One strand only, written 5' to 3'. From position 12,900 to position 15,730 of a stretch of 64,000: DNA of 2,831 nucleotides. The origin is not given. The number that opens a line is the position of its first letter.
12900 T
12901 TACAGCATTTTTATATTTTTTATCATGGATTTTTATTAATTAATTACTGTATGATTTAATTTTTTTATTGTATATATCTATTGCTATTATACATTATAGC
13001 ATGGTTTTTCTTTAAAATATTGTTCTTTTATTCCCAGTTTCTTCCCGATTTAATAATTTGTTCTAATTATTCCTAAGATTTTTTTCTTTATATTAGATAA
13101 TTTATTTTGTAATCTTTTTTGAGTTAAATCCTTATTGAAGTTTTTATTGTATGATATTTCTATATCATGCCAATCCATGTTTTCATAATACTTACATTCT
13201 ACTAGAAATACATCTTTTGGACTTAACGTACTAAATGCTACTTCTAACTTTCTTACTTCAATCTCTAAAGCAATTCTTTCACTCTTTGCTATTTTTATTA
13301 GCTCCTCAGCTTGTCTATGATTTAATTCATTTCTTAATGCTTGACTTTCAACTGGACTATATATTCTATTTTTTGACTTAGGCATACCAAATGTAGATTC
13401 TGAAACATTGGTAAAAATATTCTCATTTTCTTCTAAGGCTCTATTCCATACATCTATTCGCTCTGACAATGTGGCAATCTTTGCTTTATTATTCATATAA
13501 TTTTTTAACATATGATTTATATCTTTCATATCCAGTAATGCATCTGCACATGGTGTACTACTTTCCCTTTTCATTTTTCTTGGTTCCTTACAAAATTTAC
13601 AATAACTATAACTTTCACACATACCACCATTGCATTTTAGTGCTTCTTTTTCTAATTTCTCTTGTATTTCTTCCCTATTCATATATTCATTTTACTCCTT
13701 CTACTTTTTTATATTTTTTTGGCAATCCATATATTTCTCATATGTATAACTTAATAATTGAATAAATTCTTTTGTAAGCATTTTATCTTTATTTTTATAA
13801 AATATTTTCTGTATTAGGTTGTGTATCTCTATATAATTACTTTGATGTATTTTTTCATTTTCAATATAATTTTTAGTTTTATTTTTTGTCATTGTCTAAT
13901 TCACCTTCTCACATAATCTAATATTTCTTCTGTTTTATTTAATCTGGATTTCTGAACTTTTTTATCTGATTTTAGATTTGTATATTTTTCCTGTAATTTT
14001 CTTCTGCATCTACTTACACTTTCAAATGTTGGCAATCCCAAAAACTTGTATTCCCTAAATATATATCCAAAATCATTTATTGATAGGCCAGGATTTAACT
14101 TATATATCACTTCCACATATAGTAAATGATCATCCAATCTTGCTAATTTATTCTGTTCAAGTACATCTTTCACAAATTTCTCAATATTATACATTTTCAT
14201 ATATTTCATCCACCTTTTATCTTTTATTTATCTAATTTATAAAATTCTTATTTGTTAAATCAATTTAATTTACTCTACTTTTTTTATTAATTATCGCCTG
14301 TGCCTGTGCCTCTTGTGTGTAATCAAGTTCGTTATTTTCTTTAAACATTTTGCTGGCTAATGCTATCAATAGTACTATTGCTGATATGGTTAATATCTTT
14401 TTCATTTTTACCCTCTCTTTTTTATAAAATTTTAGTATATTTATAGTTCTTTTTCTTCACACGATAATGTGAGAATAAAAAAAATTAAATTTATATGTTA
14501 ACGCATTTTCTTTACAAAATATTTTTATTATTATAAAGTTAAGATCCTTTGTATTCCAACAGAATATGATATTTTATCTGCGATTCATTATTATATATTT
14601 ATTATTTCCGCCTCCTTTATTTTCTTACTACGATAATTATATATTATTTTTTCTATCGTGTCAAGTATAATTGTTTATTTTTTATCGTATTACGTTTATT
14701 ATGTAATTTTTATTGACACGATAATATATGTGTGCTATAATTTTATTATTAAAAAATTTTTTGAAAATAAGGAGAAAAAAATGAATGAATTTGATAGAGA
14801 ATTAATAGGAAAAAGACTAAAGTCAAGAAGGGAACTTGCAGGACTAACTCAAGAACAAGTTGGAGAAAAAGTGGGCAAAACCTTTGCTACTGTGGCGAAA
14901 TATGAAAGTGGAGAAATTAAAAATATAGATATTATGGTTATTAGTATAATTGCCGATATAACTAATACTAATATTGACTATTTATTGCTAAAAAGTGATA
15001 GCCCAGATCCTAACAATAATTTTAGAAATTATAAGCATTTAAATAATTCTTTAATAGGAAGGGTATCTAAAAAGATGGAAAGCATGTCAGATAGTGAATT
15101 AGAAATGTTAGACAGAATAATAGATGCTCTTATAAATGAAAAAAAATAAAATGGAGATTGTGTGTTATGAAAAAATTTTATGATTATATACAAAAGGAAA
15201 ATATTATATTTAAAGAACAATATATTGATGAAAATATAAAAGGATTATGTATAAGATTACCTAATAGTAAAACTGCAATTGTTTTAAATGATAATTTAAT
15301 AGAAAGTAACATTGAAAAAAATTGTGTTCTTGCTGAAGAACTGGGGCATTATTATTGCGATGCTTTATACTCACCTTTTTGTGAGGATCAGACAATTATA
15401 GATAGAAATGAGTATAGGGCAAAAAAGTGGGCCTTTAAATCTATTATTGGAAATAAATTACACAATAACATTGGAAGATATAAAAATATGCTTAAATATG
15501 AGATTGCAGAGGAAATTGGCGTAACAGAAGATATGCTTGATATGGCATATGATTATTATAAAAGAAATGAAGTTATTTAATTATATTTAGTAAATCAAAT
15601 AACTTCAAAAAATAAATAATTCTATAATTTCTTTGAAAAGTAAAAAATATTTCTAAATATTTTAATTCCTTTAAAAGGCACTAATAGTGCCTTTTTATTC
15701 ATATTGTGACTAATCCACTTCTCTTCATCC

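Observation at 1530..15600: Head-less, integrase-less siphovirus-type tail cluster with intact switch and lysis genes: candidate F-type (non-contractile) tailocin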

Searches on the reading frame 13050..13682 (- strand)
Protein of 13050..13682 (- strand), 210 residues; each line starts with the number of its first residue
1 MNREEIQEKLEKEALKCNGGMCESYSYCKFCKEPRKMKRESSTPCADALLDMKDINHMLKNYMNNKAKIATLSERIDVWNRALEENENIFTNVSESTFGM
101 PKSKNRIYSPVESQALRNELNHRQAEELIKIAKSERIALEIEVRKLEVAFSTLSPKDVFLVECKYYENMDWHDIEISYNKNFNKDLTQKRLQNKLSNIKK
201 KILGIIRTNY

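Call 6: search_protein_families(library=pfam, max_evalue=0.01, proteins=[window:13050-13682:-])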
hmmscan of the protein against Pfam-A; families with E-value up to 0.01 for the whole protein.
window:13050-13682:- (210 aa): 0 families

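Call 8: search_protein_families(library=phrogs, max_evalue=0.001, proteins=[window:13050-13682:-])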
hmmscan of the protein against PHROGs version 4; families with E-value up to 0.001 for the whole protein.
window:13050-13682:- (210 aa): 1 family
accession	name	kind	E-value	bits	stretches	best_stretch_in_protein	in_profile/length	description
phrog_36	-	transcription regulation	1.9e-05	25.4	1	51-182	52-169/220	transcriptional regulator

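Call 39: search_protein_families(library=ncbifam, max_evalue=0.01, proteins=[window:13050-13682:-])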
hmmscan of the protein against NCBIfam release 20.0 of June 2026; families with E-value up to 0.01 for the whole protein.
window:13050-13682:- (210 aa): 0 families

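Call 46: find_homologous_proteins(query=window:13050-13682:-)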
Query window:13050-13682:- (210 aa): 5 proteins with E <= 0.001 among 222 candidates.
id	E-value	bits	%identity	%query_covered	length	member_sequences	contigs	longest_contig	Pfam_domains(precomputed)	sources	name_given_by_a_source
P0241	9.5e-133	458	100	100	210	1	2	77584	PF05263.18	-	-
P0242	6.1e-110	384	80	100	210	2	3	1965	PF05263.18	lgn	-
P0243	9.7e-88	311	66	100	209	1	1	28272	-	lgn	-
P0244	7.0e-78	279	62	94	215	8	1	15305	-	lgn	-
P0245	1.0e-77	278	62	99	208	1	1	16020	PF05263.18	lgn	-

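Call 47: find_encoding_contigs(protein=P0243, flank=10000, max_places=2)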
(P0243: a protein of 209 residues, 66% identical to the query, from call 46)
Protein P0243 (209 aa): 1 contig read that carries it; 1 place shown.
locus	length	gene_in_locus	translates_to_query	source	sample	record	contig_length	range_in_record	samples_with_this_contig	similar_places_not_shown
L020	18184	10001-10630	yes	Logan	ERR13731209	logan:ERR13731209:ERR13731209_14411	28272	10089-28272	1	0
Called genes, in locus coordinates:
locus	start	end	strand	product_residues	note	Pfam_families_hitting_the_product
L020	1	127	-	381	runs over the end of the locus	PF00589:Phage_integrase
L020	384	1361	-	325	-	PF12358:DUF3644, PF18740:EC042_2821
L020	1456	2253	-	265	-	PF14337:Abi_alpha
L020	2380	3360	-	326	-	PF00717:Peptidase_S24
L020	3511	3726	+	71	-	-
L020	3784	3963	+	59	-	PF02498:Bro-N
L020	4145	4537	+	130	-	PF03374:ANT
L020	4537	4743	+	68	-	PF12728:HTH_17 (weak)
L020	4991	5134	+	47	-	-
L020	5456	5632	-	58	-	PF07411:DUF1508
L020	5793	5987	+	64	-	PF12728:HTH_17 (faint)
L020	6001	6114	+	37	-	-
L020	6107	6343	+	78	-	PF12728:HTH_17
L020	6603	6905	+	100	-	-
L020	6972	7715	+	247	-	-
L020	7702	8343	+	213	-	PF00772:DnaB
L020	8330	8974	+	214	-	PF03796:DnaB_C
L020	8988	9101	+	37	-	-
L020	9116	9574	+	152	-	PF01844:HNH, PF14279:HNH_5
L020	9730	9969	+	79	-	-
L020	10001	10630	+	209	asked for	-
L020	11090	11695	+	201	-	-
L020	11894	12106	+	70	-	PF13783:DUF4177 (weak)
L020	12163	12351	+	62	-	-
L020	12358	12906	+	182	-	-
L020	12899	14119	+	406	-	PF03237:Terminase_6N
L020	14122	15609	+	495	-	PF05133:SPP1_portal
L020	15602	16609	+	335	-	-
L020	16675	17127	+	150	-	-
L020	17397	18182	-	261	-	?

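Call 48: find_encoding_contigs(protein=P0244, flank=10000, max_places=2)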
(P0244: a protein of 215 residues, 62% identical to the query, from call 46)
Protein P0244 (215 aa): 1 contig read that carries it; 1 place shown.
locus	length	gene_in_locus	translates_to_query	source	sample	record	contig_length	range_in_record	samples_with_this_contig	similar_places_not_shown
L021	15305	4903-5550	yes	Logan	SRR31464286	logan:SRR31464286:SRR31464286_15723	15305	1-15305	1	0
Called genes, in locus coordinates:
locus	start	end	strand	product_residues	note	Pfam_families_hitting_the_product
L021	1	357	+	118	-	?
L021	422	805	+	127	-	-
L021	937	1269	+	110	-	-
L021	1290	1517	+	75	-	PF18907:DUF5662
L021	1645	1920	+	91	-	-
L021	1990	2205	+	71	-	-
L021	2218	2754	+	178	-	-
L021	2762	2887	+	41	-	-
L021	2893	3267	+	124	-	-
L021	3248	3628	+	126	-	-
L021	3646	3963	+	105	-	-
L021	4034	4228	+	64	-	-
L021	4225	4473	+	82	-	-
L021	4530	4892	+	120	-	-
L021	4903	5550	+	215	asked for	-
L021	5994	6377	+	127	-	-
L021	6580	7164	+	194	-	-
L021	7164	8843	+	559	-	PF03354:TerL_ATPase, PF20441:TerL_nuclease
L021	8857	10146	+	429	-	PF04860:Phage_portal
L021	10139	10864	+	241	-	PF00574:CLP_protease, PF25145:NfeD1b_N (weak)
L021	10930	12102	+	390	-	PF05065:Phage_capsid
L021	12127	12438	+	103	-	-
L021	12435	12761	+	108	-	PF05521:Phage_HCP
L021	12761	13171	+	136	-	PF04883:HK97-gp10_like (weak)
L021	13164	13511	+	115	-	-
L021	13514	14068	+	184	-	-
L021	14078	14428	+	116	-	-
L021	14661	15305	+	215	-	?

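Call 49: find_encoding_contigs(protein=P0245, flank=10000, max_places=2)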
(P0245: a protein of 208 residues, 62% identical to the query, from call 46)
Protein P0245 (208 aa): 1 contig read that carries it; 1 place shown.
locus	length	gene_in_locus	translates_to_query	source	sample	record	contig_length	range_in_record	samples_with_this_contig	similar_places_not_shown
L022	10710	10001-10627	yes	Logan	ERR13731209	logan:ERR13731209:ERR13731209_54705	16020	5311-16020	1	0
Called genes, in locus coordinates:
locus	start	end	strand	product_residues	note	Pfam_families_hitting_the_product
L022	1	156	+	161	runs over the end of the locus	-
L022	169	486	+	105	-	-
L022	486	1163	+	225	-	PF04404:ERF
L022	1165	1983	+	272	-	PF07083:DUF1351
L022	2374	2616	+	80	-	-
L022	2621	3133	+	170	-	-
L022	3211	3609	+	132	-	-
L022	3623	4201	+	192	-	-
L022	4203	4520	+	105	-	-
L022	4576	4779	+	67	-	-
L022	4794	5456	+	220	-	-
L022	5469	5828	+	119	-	-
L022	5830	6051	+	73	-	-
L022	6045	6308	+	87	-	-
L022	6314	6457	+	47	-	-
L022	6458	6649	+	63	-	-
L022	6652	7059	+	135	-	-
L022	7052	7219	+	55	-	-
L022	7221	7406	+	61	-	-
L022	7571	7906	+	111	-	-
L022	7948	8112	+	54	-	-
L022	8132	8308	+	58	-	-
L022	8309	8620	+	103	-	-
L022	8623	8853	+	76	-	-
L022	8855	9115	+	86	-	-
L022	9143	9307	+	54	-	-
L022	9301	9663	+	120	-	PF05866:RusA (weak)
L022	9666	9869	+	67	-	-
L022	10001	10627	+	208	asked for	PF05263:DUF722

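Call 75: predict_structure(alignment_id=A7)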
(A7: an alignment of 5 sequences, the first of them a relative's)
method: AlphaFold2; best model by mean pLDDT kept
length: 210 residues; sequences in the alignment: 5
mean_pLDDT: 76.2   pTM: 0.62
mean pLDDT of the five models: 76.2, 75.5, 72.8, 72.5, 62.0
residues with pLDDT >= 90: 89; 70-90: 49; 50-70: 31; < 50: 41
segments of 3 or more residues with pLDDT < 50: 13-42, 98-105
pLDDT, mean of each block of 10 residues (from residue 1): 63 43 41 39 58 90 94 91 79 51 54 75 86 89 91 95 95 96 94 96 80
secondary structure, 60 per line:
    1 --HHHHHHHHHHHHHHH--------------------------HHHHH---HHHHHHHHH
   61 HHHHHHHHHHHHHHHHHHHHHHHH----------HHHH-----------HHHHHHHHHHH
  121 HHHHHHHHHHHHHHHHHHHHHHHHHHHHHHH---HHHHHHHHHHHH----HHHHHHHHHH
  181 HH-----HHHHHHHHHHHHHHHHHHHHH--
elements in order: H3-17 H44-48 H52-84 H95-98 H110-151 H155-166 H171-182 H188-208

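Call 79: fold_search(model_id=the predicted structure, library=pdb)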
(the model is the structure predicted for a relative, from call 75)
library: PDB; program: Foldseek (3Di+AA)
matches with E <= 10: 266; with E <= 0.001: 0
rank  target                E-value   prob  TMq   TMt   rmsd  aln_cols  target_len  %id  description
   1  7lq4_A                7.9e-01  0.41  0.29  0.31  22.3       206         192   10  Rr (RsiG)2-(c-di-GMP)2-WhiG complex (released 2021-07-14)
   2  7dgm_A                8.7e-01  0.18  0.19  0.24  15.3       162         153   14  The dimeric structure of K79H/G80A/H81A myoglobin (released 2021-02-17)
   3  4cgk_B                1.2e+00  0.14  0.21  0.14  17.1       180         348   13  Crystal structure of the essential protein PcsB from Streptococcus pneumoniae (released 2014-05-21)
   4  9s98_B                1.2e+00  0.20  0.23  0.24  17.7       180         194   12  CdvB2 filament - high twist, class A (released 2026-01-28)
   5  9ync_B                1.2e+00  0.14  0.18  0.03  13.2       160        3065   12  Motor domains of phi-like human dynein-1 bound to dynactin-p150glued and LIS1 (released 2026-01-28)
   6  6ixv_D                1.3e+00  0.25  0.29  0.27  15.3       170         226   11  Crystal structure of SH3BP5-Rab11a (released 2019-03-20)
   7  6djl_C                1.4e+00  0.33  0.30  0.29  14.5       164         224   11  Crystal structure of the Rab11 GEF SH3BP5 bound to nucleotide free Rab11A (released 2018-09-26)
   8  8zal_B                1.4e+00  0.60  0.24  0.16  10.9       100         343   12  EmrAB-TolC MFS-type tripartite multidrug efflux pump EA (released 2025-04-30)
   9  9s9k_A                1.4e+00  0.15  0.19  0.21  15.7       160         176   14  S. islandicus CdvB (semi open) (released 2026-01-28)
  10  3na7                  1.5e+00  0.13  0.19  0.17  17.3       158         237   18  2.2 Angstrom Structure of the HP0958 Protein from Helicobacter pylori CCUG 17874 (released 2010-09-22)
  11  4cgk_A                1.5e+00  0.12  0.20  0.14  17.1       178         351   12  Crystal structure of the essential protein PcsB from Streptococcus pneumoniae (released 2014-05-21)
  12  6pfj_A                1.7e+00  0.80  0.22  0.21   2.7        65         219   25  Structure of S. venezuelae RsiG-WhiG-(ci-di-GMP) complex, P64 crystal form (released 2019-11-13)
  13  9m9e_F                1.8e+00  0.30  0.27  0.32  21.0       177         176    8  Structural Basis of Pausing During Transcription Initiation in Mycobacterium tuberculosis (released 2026-01-14)
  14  5nnv_D                1.8e+00  0.15  0.24  0.21  21.8       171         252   15  Structure of a Bacillus subtilis Smc coiled coil middle fragment (released 2017-06-21)
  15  6v9z_A                1.8e+00  0.12  0.21  0.08  16.1       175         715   13  Cryo-EM structure of PCAT1 bound to its CtA peptide substrate (released 2020-01-22)
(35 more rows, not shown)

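Call 101: fold_search(model_id=the predicted structure, library=viral)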
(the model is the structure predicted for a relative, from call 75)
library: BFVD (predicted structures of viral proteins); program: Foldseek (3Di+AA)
matches with E <= 10: 463; with E <= 0.001: 2
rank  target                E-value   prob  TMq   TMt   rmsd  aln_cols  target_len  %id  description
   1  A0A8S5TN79            6.9e-04  1.00  0.58  0.73   6.4       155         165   16  RNA polymerase sigma factor 70 region 4 type 2 domain-containing protein [Siphoviridae sp. ctFH16]
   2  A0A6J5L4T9            6.9e-04  1.00  0.57  0.72   6.1       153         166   17  RNA polymerase sigma-70 region 4 [uncultured Caudovirales phage]
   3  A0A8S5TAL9            1.0e-03  1.00  0.51  0.65   6.6       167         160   18  Uncharacterized protein [Siphoviridae sp. ctwuP1]
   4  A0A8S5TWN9            1.1e-03  1.00  0.43  0.66   6.4       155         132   19  Uncharacterized protein [Siphoviridae sp. ctcx61]
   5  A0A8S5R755            1.4e-03  1.00  0.35  0.47   8.3       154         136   17  Sigma-70, region 4 [virus sp. ct6Ax4]
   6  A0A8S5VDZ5            2.5e-03  1.00  0.49  0.70   5.0       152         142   12  Uncharacterized protein [Siphoviridae sp. ctClL93]
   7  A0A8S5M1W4            3.1e-03  1.00  0.32  0.46   8.8       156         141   14  Uncharacterized protein [Siphoviridae sp. cttDR14]
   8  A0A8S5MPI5            6.3e-03  1.00  0.48  0.55   5.7       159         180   13  Uncharacterized protein [Podoviridae sp. ctoqT5]
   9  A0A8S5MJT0            6.6e-03  1.00  0.31  0.36  11.5       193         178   16  DUF1492 domain-containing protein [Siphoviridae sp. ctMM521]
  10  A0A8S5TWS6            9.0e-03  1.00  0.42  0.64   7.3       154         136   15  Transcriptional activator [Myoviridae sp. ctXho31]
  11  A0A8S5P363            9.0e-03  1.00  0.34  0.43   8.0       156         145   12  Sigma-70, region 4 [Myoviridae sp. ctegP15]
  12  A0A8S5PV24            1.0e-02  1.00  0.47  0.59   8.3       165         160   17  Sigma-70, region 4 [Siphoviridae sp. ctGuJ10]
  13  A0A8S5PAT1            1.2e-02  0.99  0.37  0.33  16.6       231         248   14  ECF sigma factor [Siphoviridae sp. ctPat53]
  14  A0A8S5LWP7            1.3e-02  1.00  0.44  0.65   7.1       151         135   13  Uncharacterized protein [Siphoviridae sp. ctRiO19]
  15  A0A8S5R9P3            2.0e-02  1.00  0.38  0.54   6.7       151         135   14  Proline/betaine transporter, CYTOPLASMIC, COILED-COIL, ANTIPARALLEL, TWO-STRANDED [Siphoviridae sp. ctkfT29]
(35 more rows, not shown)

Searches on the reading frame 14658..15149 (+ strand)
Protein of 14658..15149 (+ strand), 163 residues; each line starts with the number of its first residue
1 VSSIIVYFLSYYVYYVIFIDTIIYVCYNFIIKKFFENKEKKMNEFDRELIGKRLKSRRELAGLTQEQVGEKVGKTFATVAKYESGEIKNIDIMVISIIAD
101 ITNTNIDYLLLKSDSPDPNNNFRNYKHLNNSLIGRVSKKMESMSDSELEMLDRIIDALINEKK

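Call 6: search_protein_families(library=pfam, max_evalue=0.01, proteins=[window:14658-15149:+])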
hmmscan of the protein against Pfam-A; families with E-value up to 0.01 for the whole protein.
window:14658-15149:+ (163 aa): 3 families
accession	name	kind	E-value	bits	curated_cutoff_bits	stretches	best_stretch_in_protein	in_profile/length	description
PF01381.28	HTH_3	-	1.4e-12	47.8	23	1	54-109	1-55/55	Helix-turn-helix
PF13560.12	HTH_31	-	1.3e-07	32.2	27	1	50-100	2-52/64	Helix-turn-helix domain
PF12844.13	HTH_19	-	0.00013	22.3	30.2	1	51-112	1-61/64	Helix-turn-helix domain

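Call 8: search_protein_families(library=phrogs, max_evalue=0.001, proteins=[window:14658-15149:+])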
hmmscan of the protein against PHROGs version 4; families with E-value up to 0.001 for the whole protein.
window:14658-15149:+ (163 aa): 11 families
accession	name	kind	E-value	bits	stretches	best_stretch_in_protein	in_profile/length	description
phrog_8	-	transcription regulation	1.2e-19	72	1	26-153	58-165/346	transcriptional regulator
phrog_4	-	transcription regulation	1.4e-13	51.6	1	36-120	115-202/400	transcriptional repressor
phrog_3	-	transcription regulation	1.2e-10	42.8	1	39-123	78-161/430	transcriptional repressor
phrog_2439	-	transcription regulation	5.8e-10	39.6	1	47-144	5-102/367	transcriptional regulator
phrog_5823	-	transcription regulation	7.2e-08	33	1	49-112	6-69/404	transcriptional regulator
phrog_1373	-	transcription regulation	1.7e-07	32.4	1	37-114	47-127/166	transcriptional regulator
phrog_2967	-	transcription regulation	6.9e-07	30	1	42-130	3-92/225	transcriptional regulator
phrog_2328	-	transcription regulation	7.8e-06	26.7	1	46-117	15-82/128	transcriptional repressor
phrog_4836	-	transcription regulation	4.8e-05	24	1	43-145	70-162/194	CII-like regulator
phrog_7950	-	transcription regulation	5.1e-05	24.2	1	52-84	10-42/68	transcriptional repressor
phrog_7396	-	unknown function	9.6e-05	23.1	1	38-144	4-112/227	-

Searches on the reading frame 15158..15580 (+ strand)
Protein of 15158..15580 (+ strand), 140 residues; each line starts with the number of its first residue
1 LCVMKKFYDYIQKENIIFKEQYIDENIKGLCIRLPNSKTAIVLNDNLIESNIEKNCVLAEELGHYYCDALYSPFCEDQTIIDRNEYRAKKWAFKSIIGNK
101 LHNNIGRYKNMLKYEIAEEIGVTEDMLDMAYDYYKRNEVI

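Call 6: search_protein_families(library=pfam, max_evalue=0.01, proteins=[window:15158-15580:+])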
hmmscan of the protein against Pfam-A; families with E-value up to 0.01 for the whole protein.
window:15158-15580:+ (140 aa): 1 family
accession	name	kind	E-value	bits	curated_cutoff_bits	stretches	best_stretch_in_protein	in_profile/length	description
PF06114.19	Peptidase_M78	-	0.00062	20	22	1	29-128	20-119/123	IrrE N-terminal-like domain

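Call 8: search_protein_families(library=phrogs, max_evalue=0.001, proteins=[window:15158-15580:+])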
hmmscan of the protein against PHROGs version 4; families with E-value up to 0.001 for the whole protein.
window:15158-15580:+ (140 aa): 1 family
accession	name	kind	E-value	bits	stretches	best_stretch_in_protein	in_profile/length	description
phrog_87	-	other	6.4e-15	56.5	1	4-139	40-169/227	metallo-protease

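Call 93: search_protein_representatives(protein=window:15167-15580:+)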
Query: 137 residues. Proteins with E-value up to 0.001 (for the whole library): 351; up to 1e-10: 24; up to 1e-30: 1. The best 150 are listed.
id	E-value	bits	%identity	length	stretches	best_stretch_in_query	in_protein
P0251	2.9e-54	199.0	65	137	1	1-136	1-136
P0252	2.7e-28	114.9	45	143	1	2-136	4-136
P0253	1.8e-27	112.2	49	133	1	4-134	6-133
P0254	1.2e-21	93.4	48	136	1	3-134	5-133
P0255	7.3e-21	90.8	42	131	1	4-133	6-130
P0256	1.4e-18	83.5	51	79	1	58-134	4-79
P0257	1.5e-17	80.1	40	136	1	2-136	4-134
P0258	4.6e-17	78.5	44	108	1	38-133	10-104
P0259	2.6e-16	76.1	68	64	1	1-59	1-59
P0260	5.6e-15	71.8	36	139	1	3-136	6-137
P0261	6.1e-15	71.7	40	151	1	4-134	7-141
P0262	3.5e-14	69.2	47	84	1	59-136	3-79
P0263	9.3e-14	67.8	52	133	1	45-134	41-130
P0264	2.6e-13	66.4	38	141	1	10-135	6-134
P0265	2.3e-12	63.4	39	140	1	16-135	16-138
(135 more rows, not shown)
